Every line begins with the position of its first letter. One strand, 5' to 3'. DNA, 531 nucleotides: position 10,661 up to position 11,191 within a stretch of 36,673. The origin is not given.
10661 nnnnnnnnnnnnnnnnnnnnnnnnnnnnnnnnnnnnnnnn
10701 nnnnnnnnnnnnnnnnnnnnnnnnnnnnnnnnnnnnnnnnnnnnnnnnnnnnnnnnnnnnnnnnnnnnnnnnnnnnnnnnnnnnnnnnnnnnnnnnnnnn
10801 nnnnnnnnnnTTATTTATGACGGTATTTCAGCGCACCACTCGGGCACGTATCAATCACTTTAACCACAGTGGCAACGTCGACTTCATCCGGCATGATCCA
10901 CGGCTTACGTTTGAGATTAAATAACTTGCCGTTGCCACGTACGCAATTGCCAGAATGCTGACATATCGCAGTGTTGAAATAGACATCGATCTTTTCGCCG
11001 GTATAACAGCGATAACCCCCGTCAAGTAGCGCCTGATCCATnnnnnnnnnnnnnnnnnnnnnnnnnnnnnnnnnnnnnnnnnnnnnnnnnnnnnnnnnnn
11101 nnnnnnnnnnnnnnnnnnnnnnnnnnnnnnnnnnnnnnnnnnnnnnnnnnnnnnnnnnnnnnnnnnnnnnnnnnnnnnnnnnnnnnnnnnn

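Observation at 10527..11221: Poorly characterised two-gene unit yjdI-yjdJ divergent from dcuS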

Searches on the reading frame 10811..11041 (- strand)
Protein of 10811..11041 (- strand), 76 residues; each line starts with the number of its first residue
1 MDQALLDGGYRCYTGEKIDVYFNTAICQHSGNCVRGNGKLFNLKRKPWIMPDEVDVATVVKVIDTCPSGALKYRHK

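Call 6: search_protein_families(proteins=[window:10814-11041:-], library=ncbifam, max_evalue=0.01)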
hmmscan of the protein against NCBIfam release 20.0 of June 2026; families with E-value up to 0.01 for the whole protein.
window:10814-11041:- (76 aa): 1 family
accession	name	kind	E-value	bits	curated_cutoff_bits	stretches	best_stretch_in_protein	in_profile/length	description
TIGR02494.1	PFLE_PFLC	subfamily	0.0063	15.8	174.35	1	17-73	40-99/293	glycyl-radical enzyme activating protein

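Call 7: profile_search(protein=window:10811-11041:-)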
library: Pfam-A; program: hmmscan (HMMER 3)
A. the first sequence (76 residues): domains with independent E <= 10: 2; with E <= 0.001: 1
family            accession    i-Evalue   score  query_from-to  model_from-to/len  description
Fer4_19           PF06902.16    5.4e-30   103.7      13-76          1-64/64  Divergent 4Fe-4S mono-cluster
Fer4_6            PF12837.12        2.9     8.5      20-35          2-17/24  4Fe-4S binding domain

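Call 9: search_solved_structures(query=window:10814-11041:-, max_evalue=1, show_alignments=2)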
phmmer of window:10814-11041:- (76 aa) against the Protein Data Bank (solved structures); distinct sequences matched with E-value up to 1: 0.

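Call 24: find_homologous_proteins(query=window:10814-11041:-, max_evalue=0.001)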
Query window:10814-11041:- (76 aa): 239 proteins with E <= 0.001 among 244 candidates; the best 120 are listed.
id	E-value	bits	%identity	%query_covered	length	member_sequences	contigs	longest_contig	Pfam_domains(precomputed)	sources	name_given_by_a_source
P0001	9.6e-47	174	100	100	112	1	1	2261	PF06902.17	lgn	-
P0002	3.6e-46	172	99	100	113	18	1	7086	PF06902.17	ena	-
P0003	1.1e-45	170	96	100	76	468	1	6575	PF06902.17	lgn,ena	-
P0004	4.3e-45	168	97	99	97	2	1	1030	PF06902.17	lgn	-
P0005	1.6e-44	167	96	100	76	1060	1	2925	PF06902.17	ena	-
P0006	5.1e-43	162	99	93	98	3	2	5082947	PF06902.17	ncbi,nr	ncbi:Uncharacterized conserved protein [Escherichia coli]|nr:Uncharacterized conserved protein [Esch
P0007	1.7e-42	160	100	92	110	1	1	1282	PF06902.17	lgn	-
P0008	2.0e-42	160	99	92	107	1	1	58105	PF06902.17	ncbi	-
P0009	5.5e-42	159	97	92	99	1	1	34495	PF06902.17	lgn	-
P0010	1.2e-41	157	88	99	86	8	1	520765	PF06902.17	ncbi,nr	ncbi:(4Fe-4S)-binding protein [Kosakonia sacchari]|nr:(4Fe-4S)-binding protein [Kosakonia sacchari] 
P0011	1.4e-41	157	100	89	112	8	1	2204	PF06902.17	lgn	-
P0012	1.6e-41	157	92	100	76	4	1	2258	PF06902.17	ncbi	-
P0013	1.9e-41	157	100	89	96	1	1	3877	PF06902.17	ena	-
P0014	1.1e-40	154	97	91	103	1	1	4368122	PF06902.17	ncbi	-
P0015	1.3e-39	151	86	100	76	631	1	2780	PF06902.17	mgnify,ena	mgnify:FL=1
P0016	5.4e-39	149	87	99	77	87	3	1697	PF06902.17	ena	-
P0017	6.6e-39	149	91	100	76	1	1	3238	PF06902.17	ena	-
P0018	7.9e-39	148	84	100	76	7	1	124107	PF06902.17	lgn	-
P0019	9.5e-39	148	86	100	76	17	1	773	PF06902.17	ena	-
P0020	2.1e-38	147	87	99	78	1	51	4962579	PF06902.17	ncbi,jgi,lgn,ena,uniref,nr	ncbi:MAG: (4Fe-4S)-binding protein [Yokenella regensburgei]|jgi:uncharacterized Fe-S cluster protein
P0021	2.2e-38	147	86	100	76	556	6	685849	PF06902.17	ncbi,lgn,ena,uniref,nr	ncbi:4Fe-4S mono-cluster protein YjdI [Enterobacter ludwigii]|uniref:4Fe-4S mono-cluster protein Yjd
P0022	2.6e-38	147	86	100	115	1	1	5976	PF06902.17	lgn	-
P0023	2.7e-38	147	84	100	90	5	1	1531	PF06902.17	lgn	-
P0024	2.7e-38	147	86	100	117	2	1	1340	PF06902.17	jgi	jgi:uncharacterized Fe-S cluster protein YjdI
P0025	3.8e-38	146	84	100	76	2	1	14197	PF06902.17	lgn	-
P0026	6.6e-38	146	86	100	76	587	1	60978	PF06902.17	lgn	-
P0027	7.1e-38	145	89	95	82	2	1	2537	PF06902.17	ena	-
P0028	8.1e-38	145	83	100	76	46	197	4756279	PF06902.17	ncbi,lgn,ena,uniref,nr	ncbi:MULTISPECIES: 4Fe-4S mono-cluster protein YjdI [Citrobacter]|uniref:(4Fe-4S)-binding protein n=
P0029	9.2e-38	145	81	99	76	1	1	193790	PF06902.17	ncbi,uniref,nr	ncbi:4Fe-4S mono-cluster protein YjdI [Enterobacter sp. Bisph1]|uniref:4Fe-4S mono-cluster protein Y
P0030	9.3e-38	145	84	100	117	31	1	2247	PF06902.17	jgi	jgi:uncharacterized Fe-S cluster protein YjdI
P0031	1.7e-37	144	86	100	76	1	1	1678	PF06902.17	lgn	-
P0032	2.1e-37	144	86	97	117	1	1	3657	PF06902.17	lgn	-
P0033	2.1e-37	144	83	100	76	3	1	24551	PF06902.17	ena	-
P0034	2.2e-37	144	85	99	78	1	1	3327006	PF06902.17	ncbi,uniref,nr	ncbi:4Fe-4S mono-cluster protein YjdI [Yokenella regensburgei]|uniref:4Fe-4S mono-cluster protein Yj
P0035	2.2e-37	144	82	100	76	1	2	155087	PF06902.17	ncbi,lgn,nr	ncbi:TPA: (4Fe-4S)-binding protein [Citrobacter amalonaticus]|nr:(4Fe-4S)-binding protein [Citrobact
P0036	3.0e-37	143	83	100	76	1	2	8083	PF06902.17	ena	-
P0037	4.7e-37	143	100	83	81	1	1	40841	PF06902.17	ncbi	ncbi:(4Fe-4S)-binding protein, partial [Escherichia coli]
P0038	5.9e-37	143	100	83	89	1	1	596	PF06902.17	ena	-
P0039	6.8e-37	142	82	100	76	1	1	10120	PF06902.17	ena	-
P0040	8.6e-37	142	84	100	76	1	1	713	PF06902.17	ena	-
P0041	8.6e-37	142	80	100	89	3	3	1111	PF06902.17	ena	-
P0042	9.2e-37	142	82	100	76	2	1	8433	PF06902.17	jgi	jgi:Uncharacterized conserved protein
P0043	9.5e-37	142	82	100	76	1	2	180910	PF06902.17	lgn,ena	-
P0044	1.9e-36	141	82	100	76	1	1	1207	PF06902.17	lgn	-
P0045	2.2e-36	141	79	100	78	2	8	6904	PF06902.17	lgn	-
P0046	2.2e-36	141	82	100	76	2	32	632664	PF06902.17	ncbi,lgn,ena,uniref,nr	ncbi:TPA: (4Fe-4S)-binding protein [Citrobacter sedlakii]|uniref:4Fe-4S mono-cluster protein YjdI n=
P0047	2.7e-36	140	80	100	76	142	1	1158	PF06902.17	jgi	-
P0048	2.7e-36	140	92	92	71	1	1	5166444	PF06902.17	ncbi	ncbi:4Fe-4S mono-cluster protein YjdI [Escherichia coli]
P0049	2.7e-36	140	78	100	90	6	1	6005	PF06902.17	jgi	jgi:uncharacterized Fe-S cluster protein YjdI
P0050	3.1e-36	140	82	100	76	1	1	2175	PF06902.17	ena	-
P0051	3.5e-36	140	90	91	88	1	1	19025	PF06902.17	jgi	-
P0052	3.6e-36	140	80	100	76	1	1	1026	PF06902.17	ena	-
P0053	3.6e-36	140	82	100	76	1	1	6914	PF06902.17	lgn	-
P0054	3.9e-36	140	82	100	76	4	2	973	PF06902.17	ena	-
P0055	4.4e-36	140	83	100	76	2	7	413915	PF06902.17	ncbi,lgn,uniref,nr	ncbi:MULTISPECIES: 4Fe-4S mono-cluster protein YjdI [Trabulsiella]|uniref:Divergent 4Fe-4S mono-clus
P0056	5.2e-36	140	80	100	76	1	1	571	PF06902.17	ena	-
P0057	5.9e-36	139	78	100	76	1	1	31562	PF06902.17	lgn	-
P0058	6.3e-36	139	82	100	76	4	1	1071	PF06902.17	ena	-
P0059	7.2e-36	139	82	100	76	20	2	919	PF06902.17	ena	-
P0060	8.9e-36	139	79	100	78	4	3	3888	PF06902.17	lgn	-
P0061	1.5e-35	138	80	100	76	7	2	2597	PF06902.17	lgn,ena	-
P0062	1.5e-35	138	79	100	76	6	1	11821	PF06902.17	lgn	-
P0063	1.6e-35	138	91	89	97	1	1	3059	PF06902.17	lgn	-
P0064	1.7e-35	138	80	100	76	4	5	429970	PF06902.17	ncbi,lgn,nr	ncbi:(4Fe-4S)-binding protein [Enterobacteriaceae bacterium G50]|nr:(4Fe-4S)-binding protein [Entero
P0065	3.8e-35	137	98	82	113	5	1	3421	PF06902.17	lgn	-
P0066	4.2e-35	137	79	100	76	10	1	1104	PF06902.17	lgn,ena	-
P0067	4.3e-35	137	83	100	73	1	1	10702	PF06902.17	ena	-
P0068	4.4e-35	137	97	82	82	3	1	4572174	PF06902.17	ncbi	-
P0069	6.4e-35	136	97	82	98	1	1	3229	PF06902.17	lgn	-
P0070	7.9e-35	136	88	89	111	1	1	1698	PF06902.17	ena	-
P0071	8.2e-35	136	79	100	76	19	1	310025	PF06902.17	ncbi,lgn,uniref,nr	ncbi:(4Fe-4S)-binding protein [Pseudocitrobacter sp. 73]|uniref:(4Fe-4S)-binding protein n=1 Tax=Pse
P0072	1.2e-34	135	75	100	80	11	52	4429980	PF06902.17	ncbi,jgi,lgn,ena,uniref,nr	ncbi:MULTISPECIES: (4Fe-4S)-binding protein [unclassified Enterobacter]|jgi:uncharacterized Fe-S clu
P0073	1.5e-34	135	92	83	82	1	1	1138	PF06902.17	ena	-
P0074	1.7e-34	135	78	100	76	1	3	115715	PF06902.17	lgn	-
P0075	2.9e-34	134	78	100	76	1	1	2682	PF06902.17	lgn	-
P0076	3.1e-34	134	95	80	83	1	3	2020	PF06902.17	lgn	-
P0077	4.6e-34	133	97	80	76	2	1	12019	PF06902.17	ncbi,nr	ncbi:hypothetical protein DEN63_003805, partial [Escherichia coli]|nr:hypothetical protein [Escheric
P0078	5.1e-34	133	97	80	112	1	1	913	PF06902.17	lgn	-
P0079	5.1e-34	133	76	100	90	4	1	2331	PF06902.17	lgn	-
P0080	7.6e-34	133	95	82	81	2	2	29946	PF06902.17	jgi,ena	-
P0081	1.2e-33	132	76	100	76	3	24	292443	PF06902.17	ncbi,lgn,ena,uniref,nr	ncbi:(4Fe-4S)-binding protein [Pseudenterobacter timonensis]|uniref:(4Fe-4S)-binding protein n=1 Tax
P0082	1.5e-33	132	76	100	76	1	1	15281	PF06902.17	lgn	-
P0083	2.1e-33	131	80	100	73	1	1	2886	PF06902.17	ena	-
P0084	2.1e-33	131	78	100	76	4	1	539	PF06902.17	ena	-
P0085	3.8e-33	130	86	87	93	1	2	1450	PF06902.17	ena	-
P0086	4.4e-33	130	71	100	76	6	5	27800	PF06902.17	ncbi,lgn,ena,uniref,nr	ncbi:(4Fe-4S)-binding protein [uncultured Pluralibacter sp.]|uniref:(4Fe-4S)-binding protein n=1 Tax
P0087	5.4e-33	130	74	100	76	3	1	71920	PF06902.17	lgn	-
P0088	5.6e-33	130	76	100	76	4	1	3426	PF06902.17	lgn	-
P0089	1.3e-32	129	97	78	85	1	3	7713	PF06902.17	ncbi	-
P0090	1.7e-32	128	97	78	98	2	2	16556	PF06902.17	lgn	-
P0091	4.9e-32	127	100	72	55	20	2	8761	PF06902.17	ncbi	ncbi:4Fe-4S mono-cluster protein YjdI, partial [Escherichia coli]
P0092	5.5e-32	127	98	75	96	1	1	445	PF06902.17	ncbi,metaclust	ncbi:MAG: hypothetical protein Q609_ECAC02805G0001, partial [Escherichia coli DORA_A_5_14_21]|metacl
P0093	8.7e-32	126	75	96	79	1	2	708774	PF06902.17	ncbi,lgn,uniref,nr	ncbi:(4Fe-4S)-binding protein [Entomohabitans teleogrylli]|uniref:(4Fe-4S)-binding protein n=1 Tax=E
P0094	1.5e-31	125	79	100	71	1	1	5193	PF06902.17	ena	-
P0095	1.6e-31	125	71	100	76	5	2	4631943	PF06902.17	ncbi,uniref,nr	ncbi:hypothetical protein EKN56_10030 [Limnobaculum zhutongyuii]|uniref:Divergent 4Fe-4S mono-cluste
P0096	1.9e-31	125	74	95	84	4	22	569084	PF06902.17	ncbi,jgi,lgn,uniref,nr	ncbi:(4Fe-4S)-binding protein [Listeria fleischmannii]|jgi:uncharacterized Fe-S cluster protein YjdI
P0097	2.2e-31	125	72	100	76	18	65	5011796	PF06902.17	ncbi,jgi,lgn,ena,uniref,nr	ncbi:hypothetical protein EYY94_21215 [Obesumbacterium proteus]|uniref:Divergent 4Fe-4S mono-cluster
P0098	3.6e-31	124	86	83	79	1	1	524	PF06902.17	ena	-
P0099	7.6e-31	123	98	72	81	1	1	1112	PF06902.17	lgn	-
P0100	8.4e-31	123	96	71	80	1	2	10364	PF06902.17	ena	-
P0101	8.5e-31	123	79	100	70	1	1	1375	PF06902.17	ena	-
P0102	1.0e-30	123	79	92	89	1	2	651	PF06902.17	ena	-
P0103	1.4e-30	122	76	100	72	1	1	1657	PF06902.17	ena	-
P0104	1.7e-30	122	96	71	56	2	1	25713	PF06902.17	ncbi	ncbi:(4Fe-4S)-binding protein [Escherichia coli]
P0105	2.3e-30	122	98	72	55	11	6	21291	PF06902.17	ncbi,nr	ncbi:4Fe-4S mono-cluster protein YjdI, partial [Escherichia coli O45:H11]|nr:4Fe-4S mono-cluster pro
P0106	3.3e-30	121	98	71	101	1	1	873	PF06902.17,PF14542.13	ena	-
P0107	5.0e-30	120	72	100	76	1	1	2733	PF06902.17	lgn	-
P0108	7.2e-30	120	74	100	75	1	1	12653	PF06902.17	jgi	jgi:uncharacterized Fe-S cluster protein YjdI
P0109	9.1e-30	120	80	100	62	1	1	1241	PF06902.17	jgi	jgi:uncharacterized Fe-S cluster protein YjdI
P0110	5.3e-29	117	96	70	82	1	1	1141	PF06902.17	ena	-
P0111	6.9e-29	117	68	97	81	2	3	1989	PF06902.17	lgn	-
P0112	7.8e-29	117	96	71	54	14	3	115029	PF06902.17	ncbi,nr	ncbi:4Fe-4S mono-cluster protein YjdI, partial [Escherichia coli]|nr:4Fe-4S mono-cluster protein Yjd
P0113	1.1e-28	116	80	86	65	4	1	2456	PF06902.17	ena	-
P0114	3.6e-28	115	63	100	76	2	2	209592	PF06902.17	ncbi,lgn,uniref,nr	ncbi:(4Fe-4S)-binding protein [Edaphovirga cremea]|uniref:(4Fe-4S)-binding protein n=1 Tax=Edaphovir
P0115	3.7e-28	115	67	100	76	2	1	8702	PF06902.17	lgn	-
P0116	7.1e-28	114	66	100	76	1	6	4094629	PF06902.17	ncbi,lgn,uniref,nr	ncbi:(4Fe-4S)-binding protein [Pragia fontium]|uniref:Uncharacterized Fe-S cluster protein YjdI n=2 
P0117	2.4e-27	112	75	100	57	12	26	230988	PF06902.17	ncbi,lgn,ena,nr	ncbi:TPA: (4Fe-4S)-binding protein [Escherichia coli]|nr:(4Fe-4S)-binding protein [Escherichia coli]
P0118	5.3e-27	111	74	100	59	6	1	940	PF06902.17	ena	-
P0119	5.5e-27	111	68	95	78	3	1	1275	PF06902.17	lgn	-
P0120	6.6e-27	111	80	80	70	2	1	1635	PF06902.17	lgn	-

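Call 31: search_protein_representatives(protein=window:10814-11041:-)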
Query: 76 residues. Proteins with E-value up to 0.001 (for the whole library): 1141; up to 1e-10: 119; up to 1e-30: 8. The best 150 are listed.
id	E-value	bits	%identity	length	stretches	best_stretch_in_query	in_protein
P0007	5.4e-43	160.1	99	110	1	1-71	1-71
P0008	6.5e-43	159.9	99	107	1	7-76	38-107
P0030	3.0e-38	145.0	85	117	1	2-76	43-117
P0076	9.8e-35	133.8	95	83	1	16-76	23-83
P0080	2.4e-34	132.6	95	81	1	1-62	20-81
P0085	1.2e-33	130.4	84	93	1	1-68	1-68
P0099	2.4e-31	123.0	96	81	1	1-56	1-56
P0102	3.3e-31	122.6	81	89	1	1-67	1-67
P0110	1.7e-29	117.2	96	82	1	1-53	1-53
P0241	1.7e-25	104.4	85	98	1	1-54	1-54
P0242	7.8e-24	99.1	81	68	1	1-53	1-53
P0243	8.1e-24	99.1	62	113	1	4-76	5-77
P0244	1.5e-23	98.3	88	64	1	26-76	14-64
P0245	2.2e-23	97.7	80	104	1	1-54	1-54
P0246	2.4e-23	97.6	81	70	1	1-53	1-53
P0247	2.5e-23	97.5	59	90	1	2-74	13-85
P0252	1.2e-20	89.0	59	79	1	2-74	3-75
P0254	1.1e-19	86.0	51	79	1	5-75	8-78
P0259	1.1e-18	82.8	55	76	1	6-74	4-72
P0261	7.0e-18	80.2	49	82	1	2-74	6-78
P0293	2.2e-13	65.9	48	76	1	11-75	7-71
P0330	2.7e-11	59.2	46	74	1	11-73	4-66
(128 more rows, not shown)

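Call 39: profile_search(alignment_id=A1)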
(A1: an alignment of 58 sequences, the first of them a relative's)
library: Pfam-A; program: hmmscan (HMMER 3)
A. the first sequence (172 residues): domains with independent E <= 10: 5; with E <= 0.001: 5
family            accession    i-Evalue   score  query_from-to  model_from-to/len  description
Acetyltransf_CG   PF14542.12    1.8e-24    86.1      90-169         1-80/80  GCN5-related N-acetyl-transferase
Fer4_19           PF06902.16    1.5e-22    79.8      13-76          1-64/64  Divergent 4Fe-4S mono-cluster
Acetyltransf_1    PF00583.31    2.2e-07    31.6      84-147        28-93/116  Acetyltransferase (GNAT) family
Acetyltransf_10   PF13673.13    1.6e-06    28.5      83-148        25-86/128  Acetyltransferase (GNAT) domain
Acetyltransf_7    PF13508.13    1.5e-05    25.7      90-147         4-61/84  Acetyltransferase (GNAT) domain
B. every sequence of the alignment scanned on its own (58 sequences): families by number of members that match
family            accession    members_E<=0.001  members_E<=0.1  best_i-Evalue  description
Fer4_19           PF06902.16                58              58        3.2e-26  Divergent 4Fe-4S mono-cluster
zf-CDGSH          PF09360.15                34              35        8.0e-19  Iron-binding zinc finger CDGSH type
Acetyltransf_CG   PF14542.12                 7               7        1.8e-24  GCN5-related N-acetyl-transferase
Acetyltransf_1    PF00583.31                 6               6        2.2e-07  Acetyltransferase (GNAT) family
Acetyltransf_7    PF13508.13                 4               6        2.6e-06  Acetyltransferase (GNAT) domain
Acetyltransf_10   PF13673.13                 3               5        1.6e-06  Acetyltransferase (GNAT) domain
SnoaL_2           PF12680.13                 1               1        9.0e-12  SnoaL-like domain
Pirin_C           PF05726.19                 1               1        9.0e-09  Pirin C-terminal cupin domain
SnoaL_3           PF13474.12                 1               1        4.7e-04  SnoaL-like domain
Fer4_13           PF13370.11                 0               6        1.3e-02  4Fe-4S single cluster domain of Ferredoxin I
Fer4_6            PF12837.12                 0               2        1.5e-02  4Fe-4S binding domain
DUF4440           PF14534.12                 0               1        6.6e-03  Domain of unknown function (DUF4440)
Acetyltransf_9    PF13527.13                 0               1        6.9e-03  Acetyltransferase (GNAT) domain
GcrA              PF07750.17                 0               1        1.9e-02  GcrA cell cycle regulator
Acetyltransf_16   PF05301.17                 0               1        4.4e-02  GNAT acetyltransferase, Mec-17
AKAP_110          PF05716.18                 0               1        4.6e-02  A-kinase anchor protein 110 kDa (AKAP 110)
SBBP              PF06739.17                 0               1        7.3e-02  Beta-propeller repeat
Peptidase_M4_C    PF02868.21                 0               1        8.6e-02  Thermolysin metallopeptidase, alpha-helical domain
Fer4_15           PF13459.11                 0               1        9.1e-02  4Fe-4S single cluster domain
DUF6998           PF22522.2                  0               1        1.0e-01  Family of unknown function (DUF6998)

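Call 44: find_encoding_contigs(protein=P0096, flank=2500, max_places=3)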
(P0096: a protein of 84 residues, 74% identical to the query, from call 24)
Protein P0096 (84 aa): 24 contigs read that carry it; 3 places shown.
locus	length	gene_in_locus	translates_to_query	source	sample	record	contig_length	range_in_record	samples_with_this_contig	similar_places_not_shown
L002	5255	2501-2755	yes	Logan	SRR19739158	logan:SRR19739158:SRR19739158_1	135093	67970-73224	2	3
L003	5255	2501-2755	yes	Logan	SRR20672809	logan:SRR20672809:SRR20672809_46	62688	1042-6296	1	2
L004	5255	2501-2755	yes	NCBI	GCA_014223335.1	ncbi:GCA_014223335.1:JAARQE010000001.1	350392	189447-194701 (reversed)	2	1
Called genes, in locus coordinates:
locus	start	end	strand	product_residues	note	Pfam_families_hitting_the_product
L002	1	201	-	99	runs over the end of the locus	PF01035:DNA_binding_1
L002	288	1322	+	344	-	PF04245:NA37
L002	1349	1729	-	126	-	PF00903:Glyoxalase, PF13669:Glyoxalase_4, PF18029:Glyoxalase_6 (weak)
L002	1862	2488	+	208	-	PF00753:Lactamase_B, PF12706:Lactamase_B_2 (weak)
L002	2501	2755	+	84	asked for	PF06902:Fer4_19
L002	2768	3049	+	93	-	PF00583:Acetyltransf_1 (weak), PF13508:Acetyltransf_7 (weak), PF14542:Acetyltransf_CG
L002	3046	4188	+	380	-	PF06772:LtrA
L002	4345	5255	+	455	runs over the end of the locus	PF01566:Nramp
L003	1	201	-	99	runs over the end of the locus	PF01035:DNA_binding_1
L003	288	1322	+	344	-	PF04245:NA37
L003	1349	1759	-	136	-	PF00903:Glyoxalase, PF13669:Glyoxalase_4, PF18029:Glyoxalase_6 (weak)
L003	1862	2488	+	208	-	PF00753:Lactamase_B, PF12706:Lactamase_B_2 (weak)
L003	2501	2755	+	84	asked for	PF06902:Fer4_19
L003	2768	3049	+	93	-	PF00583:Acetyltransf_1 (weak), PF13508:Acetyltransf_7 (weak), PF14542:Acetyltransf_CG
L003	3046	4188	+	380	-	PF06772:LtrA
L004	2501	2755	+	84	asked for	PF06902:Fer4_19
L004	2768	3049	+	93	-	PF00583:Acetyltransf_1 (weak), PF13508:Acetyltransf_7 (weak), PF14542:Acetyltransf_CG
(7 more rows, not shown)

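Call 45: find_encoding_contigs(protein=P0252, flank=2500, max_places=3)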
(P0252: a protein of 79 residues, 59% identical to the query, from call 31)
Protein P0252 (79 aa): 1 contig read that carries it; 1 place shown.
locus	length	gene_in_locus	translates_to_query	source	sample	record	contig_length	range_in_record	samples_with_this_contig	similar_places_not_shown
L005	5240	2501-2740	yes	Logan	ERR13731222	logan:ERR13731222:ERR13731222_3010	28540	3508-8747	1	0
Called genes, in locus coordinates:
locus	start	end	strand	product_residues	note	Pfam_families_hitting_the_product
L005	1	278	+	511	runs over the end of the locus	PF03460:NIR_SIR_ferr, PF01077:NIR_SIR, PF03460:NIR_SIR_ferr (weak)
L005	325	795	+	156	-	PF02639:DUF188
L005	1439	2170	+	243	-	PF21350:Cas6_I-A (weak), PF01881:Cas_Cas6_C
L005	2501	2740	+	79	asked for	PF06902:Fer4_19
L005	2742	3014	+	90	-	PF00583:Acetyltransf_1 (weak), PF13508:Acetyltransf_7 (faint), PF14542:Acetyltransf_CG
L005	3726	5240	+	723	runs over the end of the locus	PF07719:TPR_2 (faint), PF12895:ANAPC3 (faint), PF27158:DjlB_C_2nd, PF13174:TPR_6 (faint), PF13432:TPR_16 (faint), PF14559:TPR_19 (faint), PF23300:HEAT_Nup120 (faint)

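Call 46: find_encoding_contigs(protein=P0261, flank=2500, max_places=3)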
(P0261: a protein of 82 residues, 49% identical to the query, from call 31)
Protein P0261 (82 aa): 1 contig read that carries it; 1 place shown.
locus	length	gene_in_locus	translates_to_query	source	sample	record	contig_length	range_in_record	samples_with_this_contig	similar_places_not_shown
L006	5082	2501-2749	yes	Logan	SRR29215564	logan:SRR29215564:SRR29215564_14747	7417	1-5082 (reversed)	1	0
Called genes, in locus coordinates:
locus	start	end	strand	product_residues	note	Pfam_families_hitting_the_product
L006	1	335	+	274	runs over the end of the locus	PF01972:SDH_protease, PF00574:CLP_protease (faint), PF25145:NfeD1b_N, PF01343:Peptidase_S49 (faint)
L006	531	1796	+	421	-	PF00860:Xan_ur_permease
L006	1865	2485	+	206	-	PF00596:Aldolase_II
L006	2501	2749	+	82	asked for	PF06902:Fer4_19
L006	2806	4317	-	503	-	PF16257:UxaE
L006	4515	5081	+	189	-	?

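Call 47: find_encoding_contigs(protein=P0247, flank=2000, max_places=2)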
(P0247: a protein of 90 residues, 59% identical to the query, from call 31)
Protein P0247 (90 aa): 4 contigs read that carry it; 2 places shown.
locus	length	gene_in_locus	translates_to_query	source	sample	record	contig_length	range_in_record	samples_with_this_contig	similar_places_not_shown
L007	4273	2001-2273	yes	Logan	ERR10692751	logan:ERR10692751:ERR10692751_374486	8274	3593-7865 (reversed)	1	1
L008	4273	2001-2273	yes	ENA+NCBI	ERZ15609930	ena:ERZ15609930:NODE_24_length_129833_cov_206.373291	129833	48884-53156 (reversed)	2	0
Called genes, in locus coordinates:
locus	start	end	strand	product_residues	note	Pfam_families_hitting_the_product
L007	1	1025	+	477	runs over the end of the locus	?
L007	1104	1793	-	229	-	PF00117:GATase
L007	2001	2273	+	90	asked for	PF06902:Fer4_19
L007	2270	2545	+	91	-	PF00583:Acetyltransf_1, PF13673:Acetyltransf_10 (weak), PF13508:Acetyltransf_7, PF14542:Acetyltransf_CG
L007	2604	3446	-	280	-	PF00756:Esterase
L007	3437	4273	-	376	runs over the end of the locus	PF08240:ADH_N, PF00107:ADH_zinc_N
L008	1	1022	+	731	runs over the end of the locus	PF16875:Glyco_hydro_36N, PF02065:Melibiase, PF01055:Glyco_hydro_31_2nd (weak), PF16874:Glyco_hydro_36C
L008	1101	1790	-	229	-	PF00117:GATase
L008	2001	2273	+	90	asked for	PF06902:Fer4_19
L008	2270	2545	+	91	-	PF00583:Acetyltransf_1, PF13673:Acetyltransf_10 (weak), PF13508:Acetyltransf_7, PF14542:Acetyltransf_CG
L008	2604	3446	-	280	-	PF00756:Esterase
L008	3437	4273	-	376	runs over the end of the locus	PF08240:ADH_N, PF00107:ADH_zinc_N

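Call 48: find_encoding_contigs(protein=P0254, flank=2000, max_places=2)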
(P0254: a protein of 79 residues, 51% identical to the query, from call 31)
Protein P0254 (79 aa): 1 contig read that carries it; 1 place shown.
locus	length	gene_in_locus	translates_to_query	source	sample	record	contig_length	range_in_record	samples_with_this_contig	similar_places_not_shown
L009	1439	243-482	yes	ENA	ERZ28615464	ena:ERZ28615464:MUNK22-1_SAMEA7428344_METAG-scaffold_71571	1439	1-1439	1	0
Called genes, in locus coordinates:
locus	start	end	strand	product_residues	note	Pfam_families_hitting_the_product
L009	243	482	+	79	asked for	PF06902:Fer4_19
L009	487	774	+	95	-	PF00583:Acetyltransf_1, PF14542:Acetyltransf_CG, PF13508:Acetyltransf_7 (weak)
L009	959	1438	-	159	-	?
